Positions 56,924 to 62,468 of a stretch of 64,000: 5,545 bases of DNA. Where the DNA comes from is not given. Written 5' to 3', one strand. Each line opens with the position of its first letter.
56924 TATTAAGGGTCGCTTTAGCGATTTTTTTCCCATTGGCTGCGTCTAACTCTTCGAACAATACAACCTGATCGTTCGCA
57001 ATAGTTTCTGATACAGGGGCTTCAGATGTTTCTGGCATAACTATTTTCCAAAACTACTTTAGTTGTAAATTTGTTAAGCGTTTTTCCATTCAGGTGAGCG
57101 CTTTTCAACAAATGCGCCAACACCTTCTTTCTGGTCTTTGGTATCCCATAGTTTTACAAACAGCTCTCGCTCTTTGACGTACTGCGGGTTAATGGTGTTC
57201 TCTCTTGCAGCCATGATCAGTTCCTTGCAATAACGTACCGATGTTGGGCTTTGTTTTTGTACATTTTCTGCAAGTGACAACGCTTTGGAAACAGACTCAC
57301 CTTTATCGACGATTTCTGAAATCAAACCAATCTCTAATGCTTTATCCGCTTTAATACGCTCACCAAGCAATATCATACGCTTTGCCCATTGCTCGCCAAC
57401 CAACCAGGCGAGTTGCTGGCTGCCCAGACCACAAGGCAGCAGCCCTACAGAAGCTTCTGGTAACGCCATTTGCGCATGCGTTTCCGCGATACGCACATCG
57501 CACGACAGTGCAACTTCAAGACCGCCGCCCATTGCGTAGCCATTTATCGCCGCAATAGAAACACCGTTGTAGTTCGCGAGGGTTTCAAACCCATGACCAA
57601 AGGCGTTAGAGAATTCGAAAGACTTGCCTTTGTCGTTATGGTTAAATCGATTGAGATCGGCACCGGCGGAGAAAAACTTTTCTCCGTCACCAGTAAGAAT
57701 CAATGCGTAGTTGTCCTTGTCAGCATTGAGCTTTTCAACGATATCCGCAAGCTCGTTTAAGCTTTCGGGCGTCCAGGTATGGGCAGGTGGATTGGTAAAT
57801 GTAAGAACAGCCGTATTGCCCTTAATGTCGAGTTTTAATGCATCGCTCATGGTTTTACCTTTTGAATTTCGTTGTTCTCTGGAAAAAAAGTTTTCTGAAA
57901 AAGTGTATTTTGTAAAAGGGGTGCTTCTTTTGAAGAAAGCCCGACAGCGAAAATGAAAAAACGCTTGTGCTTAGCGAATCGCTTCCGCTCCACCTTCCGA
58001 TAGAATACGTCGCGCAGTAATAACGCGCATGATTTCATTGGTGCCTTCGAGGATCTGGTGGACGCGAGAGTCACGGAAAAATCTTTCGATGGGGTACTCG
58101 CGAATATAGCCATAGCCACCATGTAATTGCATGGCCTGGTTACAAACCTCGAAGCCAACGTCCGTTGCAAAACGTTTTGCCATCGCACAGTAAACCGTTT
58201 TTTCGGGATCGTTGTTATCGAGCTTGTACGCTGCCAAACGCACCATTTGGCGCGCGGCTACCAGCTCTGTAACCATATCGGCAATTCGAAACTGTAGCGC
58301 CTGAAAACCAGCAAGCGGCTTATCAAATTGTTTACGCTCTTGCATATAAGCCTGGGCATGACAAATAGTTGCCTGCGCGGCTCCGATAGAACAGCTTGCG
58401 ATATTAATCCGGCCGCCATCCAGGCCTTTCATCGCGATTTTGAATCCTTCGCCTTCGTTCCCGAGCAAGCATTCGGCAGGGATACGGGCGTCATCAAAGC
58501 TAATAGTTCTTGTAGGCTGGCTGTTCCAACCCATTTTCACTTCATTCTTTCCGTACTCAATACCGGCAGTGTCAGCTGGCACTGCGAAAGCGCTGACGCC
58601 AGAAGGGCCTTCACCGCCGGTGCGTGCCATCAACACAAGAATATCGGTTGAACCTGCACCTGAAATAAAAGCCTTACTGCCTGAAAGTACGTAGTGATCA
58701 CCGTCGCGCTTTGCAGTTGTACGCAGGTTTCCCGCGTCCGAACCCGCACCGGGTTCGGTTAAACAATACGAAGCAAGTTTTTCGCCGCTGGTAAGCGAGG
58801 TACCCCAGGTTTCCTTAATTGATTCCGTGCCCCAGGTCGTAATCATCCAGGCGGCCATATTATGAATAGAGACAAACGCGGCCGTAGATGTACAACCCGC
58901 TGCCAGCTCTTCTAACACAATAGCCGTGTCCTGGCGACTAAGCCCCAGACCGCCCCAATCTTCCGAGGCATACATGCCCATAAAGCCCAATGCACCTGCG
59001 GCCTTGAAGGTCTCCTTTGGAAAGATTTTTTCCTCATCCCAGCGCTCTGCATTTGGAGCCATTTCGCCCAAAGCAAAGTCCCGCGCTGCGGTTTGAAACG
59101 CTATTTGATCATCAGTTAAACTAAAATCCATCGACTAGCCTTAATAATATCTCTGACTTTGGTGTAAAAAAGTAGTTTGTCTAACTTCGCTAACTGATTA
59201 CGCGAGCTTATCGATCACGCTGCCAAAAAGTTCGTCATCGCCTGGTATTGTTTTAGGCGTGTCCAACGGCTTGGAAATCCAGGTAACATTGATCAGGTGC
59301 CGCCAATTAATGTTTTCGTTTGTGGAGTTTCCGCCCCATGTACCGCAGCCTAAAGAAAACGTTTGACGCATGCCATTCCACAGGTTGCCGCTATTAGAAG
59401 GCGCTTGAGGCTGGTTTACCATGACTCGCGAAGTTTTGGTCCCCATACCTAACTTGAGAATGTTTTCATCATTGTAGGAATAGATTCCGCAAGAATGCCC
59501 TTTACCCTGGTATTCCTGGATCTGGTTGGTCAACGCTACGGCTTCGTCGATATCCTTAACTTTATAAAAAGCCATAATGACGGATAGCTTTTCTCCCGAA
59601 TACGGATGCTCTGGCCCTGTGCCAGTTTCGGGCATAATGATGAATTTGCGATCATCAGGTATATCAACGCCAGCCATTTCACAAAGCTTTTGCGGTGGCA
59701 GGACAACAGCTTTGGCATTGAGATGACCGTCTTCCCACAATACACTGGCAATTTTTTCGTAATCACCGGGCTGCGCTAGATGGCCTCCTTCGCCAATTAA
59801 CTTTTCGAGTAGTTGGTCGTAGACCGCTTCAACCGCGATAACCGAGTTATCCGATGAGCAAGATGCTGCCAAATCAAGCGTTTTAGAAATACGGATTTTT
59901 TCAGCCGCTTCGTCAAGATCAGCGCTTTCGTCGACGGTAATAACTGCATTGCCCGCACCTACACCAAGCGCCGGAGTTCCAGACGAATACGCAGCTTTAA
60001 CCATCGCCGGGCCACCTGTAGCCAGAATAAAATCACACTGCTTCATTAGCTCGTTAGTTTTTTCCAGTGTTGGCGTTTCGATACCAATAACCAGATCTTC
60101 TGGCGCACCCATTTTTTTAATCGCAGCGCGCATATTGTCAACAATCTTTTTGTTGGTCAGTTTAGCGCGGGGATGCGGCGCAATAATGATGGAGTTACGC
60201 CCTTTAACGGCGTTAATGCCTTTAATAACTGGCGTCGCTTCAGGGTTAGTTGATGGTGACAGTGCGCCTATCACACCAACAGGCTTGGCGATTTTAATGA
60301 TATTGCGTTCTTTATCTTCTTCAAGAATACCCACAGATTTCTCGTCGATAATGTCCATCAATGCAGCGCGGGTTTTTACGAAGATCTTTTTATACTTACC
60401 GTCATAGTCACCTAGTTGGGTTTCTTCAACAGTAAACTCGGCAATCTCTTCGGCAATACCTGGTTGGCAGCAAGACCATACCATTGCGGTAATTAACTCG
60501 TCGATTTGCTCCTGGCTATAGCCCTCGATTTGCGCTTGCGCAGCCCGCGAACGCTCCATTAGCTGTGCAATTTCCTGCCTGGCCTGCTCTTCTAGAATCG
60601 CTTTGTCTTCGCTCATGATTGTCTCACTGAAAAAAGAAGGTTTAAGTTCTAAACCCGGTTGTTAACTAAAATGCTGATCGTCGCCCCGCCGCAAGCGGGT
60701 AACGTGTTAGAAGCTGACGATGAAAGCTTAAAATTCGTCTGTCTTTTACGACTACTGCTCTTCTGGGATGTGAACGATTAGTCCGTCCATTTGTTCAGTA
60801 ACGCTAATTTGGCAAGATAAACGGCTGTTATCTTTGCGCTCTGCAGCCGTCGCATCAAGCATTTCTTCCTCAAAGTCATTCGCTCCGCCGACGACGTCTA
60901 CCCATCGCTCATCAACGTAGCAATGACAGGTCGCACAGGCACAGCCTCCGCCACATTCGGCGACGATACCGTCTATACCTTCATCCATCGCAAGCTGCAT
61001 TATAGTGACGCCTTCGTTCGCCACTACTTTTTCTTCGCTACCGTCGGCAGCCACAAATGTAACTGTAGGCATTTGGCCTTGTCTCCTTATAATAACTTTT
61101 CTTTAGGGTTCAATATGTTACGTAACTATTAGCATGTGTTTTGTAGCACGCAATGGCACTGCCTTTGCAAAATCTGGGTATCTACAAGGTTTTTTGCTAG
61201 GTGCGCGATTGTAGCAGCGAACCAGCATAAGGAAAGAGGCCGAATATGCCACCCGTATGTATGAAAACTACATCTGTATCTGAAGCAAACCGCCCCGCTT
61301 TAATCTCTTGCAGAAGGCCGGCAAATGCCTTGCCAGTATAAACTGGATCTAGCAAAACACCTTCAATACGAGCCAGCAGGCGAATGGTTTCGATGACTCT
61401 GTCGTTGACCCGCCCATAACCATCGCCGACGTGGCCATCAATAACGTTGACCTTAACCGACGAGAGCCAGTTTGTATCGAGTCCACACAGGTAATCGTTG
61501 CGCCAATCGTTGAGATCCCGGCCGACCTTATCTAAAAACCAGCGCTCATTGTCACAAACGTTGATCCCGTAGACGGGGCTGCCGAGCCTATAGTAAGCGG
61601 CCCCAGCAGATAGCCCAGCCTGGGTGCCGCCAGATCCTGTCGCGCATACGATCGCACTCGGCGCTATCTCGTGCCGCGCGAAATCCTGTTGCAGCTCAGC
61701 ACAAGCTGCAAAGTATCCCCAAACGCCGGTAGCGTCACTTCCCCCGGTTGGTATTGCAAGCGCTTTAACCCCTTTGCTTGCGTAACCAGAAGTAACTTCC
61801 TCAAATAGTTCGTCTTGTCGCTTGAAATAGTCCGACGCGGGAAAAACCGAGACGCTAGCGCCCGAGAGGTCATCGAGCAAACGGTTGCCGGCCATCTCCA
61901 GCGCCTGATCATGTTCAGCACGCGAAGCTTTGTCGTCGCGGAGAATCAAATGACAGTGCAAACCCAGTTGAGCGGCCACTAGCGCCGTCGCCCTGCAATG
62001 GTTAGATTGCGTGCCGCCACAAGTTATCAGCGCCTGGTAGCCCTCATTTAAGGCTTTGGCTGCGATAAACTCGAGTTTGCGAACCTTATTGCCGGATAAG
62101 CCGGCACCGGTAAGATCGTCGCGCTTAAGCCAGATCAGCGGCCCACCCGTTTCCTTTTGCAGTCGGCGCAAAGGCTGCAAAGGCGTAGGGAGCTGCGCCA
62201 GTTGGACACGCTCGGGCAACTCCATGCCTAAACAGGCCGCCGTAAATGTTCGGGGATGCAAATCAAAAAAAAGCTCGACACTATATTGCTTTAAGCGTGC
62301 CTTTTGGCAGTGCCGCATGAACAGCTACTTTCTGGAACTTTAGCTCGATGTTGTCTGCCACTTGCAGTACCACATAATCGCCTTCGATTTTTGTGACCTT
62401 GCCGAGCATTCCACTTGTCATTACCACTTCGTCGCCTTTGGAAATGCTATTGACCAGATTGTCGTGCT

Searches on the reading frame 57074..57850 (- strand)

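Call 61: search_protein_families(library=pfam, proteins=[window:57074-57850:-], max_evalue=0.0001)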
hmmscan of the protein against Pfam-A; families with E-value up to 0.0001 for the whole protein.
window:57074-57850:- (258 aa): 2 families
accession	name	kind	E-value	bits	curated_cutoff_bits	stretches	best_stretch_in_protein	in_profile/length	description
PF00378.25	ECH_1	-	3.4e-57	194.1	27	1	10-257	3-250/251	Enoyl-CoA hydratase/isomerase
PF16113.10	ECH_2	-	2.6e-28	100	27.2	2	29-184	18-175/335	Enoyl-CoA hydratase/isomerase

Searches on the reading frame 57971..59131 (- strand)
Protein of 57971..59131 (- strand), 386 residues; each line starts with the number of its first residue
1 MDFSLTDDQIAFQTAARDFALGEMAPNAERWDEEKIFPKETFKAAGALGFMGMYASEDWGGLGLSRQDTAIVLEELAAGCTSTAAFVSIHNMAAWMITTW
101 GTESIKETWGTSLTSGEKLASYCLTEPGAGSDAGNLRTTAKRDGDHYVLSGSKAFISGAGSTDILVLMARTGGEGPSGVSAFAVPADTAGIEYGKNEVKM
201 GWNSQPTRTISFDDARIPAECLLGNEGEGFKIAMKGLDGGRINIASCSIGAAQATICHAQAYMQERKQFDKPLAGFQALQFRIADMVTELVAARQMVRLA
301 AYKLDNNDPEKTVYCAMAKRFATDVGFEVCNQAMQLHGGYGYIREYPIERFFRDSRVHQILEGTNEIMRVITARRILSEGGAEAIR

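Call 61: search_protein_families(library=pfam, proteins=[window:57971-59131:-], max_evalue=0.0001)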
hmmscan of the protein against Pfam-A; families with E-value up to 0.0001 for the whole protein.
window:57971-59131:- (386 aa): 5 families
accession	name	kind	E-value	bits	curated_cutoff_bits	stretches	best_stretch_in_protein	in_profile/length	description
PF00441.29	Acyl-CoA_dh_1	-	9.7e-49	165.8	22.4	1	227-377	1-150/150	Acyl-CoA dehydrogenase, C-terminal domain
PF02771.21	Acyl-CoA_dh_N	-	8.9e-33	113.5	22.9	1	6-117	1-113/113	Acyl-CoA dehydrogenase, N-terminal domain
PF02770.24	Acyl-CoA_dh_M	-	3.2e-24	85.4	33.3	1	122-214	2-96/97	Acyl-CoA dehydrogenase, middle domain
PF08028.16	Acyl-CoA_dh_2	-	3.9e-20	72.9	22.7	1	244-364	3-132/134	Acyl-CoA dehydrogenase, C-terminal domain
PF22924.1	ACOX_C_alpha1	-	8.1e-07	29.4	27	1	273-376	62-168/169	Acyl-CoA oxidase, C-alpha1 domain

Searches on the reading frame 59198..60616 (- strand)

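Call 61: search_protein_families(library=pfam, proteins=[window:59198-60616:-], max_evalue=0.0001)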
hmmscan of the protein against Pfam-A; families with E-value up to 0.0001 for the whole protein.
window:59198-60616:- (472 aa): 1 family
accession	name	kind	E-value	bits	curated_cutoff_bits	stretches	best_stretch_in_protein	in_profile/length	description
PF00171.27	Aldedh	-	1e-17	64.3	23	1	91-274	105-290/461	Aldehyde dehydrogenase family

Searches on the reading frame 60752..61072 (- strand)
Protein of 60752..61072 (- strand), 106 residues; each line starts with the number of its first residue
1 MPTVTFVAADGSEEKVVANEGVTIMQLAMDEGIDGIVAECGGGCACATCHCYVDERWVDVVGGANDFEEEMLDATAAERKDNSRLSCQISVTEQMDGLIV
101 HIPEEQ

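Call 61: search_protein_families(library=pfam, proteins=[window:60752-61072:-], max_evalue=0.0001)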
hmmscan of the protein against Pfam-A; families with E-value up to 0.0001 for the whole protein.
window:60752-61072:- (106 aa): 1 family
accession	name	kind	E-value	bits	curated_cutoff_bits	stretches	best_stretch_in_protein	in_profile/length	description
PF00111.32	Fer2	-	7.6e-11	42.2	21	1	9-92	3-77/77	2Fe-2S iron-sulfur cluster binding domain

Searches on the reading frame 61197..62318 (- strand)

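Call 61: search_protein_families(library=pfam, proteins=[window:61197-62318:-], max_evalue=0.0001)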
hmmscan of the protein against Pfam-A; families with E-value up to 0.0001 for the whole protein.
window:61197-62318:- (373 aa): 1 family
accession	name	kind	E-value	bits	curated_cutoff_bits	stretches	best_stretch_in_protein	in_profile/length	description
PF00291.31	PALP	-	1e-44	153.5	35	1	39-356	2-295/295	Pyridoxal-phosphate dependent enzyme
